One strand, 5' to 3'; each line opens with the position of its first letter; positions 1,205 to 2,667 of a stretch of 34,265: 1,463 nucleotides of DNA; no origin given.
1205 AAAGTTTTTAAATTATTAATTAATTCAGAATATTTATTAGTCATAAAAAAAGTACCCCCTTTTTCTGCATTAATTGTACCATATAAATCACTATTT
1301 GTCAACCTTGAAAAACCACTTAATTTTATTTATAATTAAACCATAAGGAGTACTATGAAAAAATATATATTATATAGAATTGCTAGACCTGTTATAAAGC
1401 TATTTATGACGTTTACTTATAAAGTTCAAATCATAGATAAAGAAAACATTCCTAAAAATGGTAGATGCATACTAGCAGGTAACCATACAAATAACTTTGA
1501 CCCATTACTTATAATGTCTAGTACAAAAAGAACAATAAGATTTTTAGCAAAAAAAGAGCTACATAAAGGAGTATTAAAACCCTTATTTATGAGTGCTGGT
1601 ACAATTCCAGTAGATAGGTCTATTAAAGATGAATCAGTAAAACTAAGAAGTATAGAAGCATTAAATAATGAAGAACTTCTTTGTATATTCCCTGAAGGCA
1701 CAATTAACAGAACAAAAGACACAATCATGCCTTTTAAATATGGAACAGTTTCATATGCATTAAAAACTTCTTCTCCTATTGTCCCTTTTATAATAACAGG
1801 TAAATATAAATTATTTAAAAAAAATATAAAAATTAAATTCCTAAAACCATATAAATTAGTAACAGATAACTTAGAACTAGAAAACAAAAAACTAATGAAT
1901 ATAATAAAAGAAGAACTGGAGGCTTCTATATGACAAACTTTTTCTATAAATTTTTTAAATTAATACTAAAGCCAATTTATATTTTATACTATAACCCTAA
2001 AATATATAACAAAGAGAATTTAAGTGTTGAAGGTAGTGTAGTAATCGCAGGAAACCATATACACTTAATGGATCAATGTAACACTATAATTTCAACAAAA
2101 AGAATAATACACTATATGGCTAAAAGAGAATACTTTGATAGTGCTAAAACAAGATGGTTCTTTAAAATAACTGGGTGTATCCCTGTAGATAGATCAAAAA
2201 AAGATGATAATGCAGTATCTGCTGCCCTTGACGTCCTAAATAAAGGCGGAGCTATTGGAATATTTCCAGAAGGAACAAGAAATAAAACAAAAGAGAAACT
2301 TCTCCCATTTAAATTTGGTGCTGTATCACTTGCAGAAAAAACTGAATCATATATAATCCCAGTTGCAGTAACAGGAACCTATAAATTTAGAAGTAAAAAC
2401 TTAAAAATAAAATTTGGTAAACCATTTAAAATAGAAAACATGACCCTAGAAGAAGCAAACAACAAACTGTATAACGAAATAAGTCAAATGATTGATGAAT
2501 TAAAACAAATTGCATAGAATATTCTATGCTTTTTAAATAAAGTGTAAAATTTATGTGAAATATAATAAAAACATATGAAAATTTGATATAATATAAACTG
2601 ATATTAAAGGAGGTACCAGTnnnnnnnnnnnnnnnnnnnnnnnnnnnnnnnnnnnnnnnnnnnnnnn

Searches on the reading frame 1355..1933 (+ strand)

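Call 12: search_protein_families(library=pfam, proteins=[window:1355-1933:+])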
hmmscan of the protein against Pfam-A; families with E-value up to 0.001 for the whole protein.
window:1355-1933:+ (192 aa): 1 family
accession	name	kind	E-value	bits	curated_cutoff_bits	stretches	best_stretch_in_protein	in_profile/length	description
PF01553.26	Acyltransferase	-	5.2e-28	97.9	23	1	23-147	1-131/132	Acyltransferase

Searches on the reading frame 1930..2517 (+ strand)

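Call 12: search_protein_families(library=pfam, proteins=[window:1930-2517:+])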
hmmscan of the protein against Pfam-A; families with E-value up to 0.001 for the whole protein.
window:1930-2517:+ (195 aa): 1 family
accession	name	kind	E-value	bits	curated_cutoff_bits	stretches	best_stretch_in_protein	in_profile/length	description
PF01553.26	Acyltransferase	-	2.4e-26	92.6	23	1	24-147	3-131/132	Acyltransferase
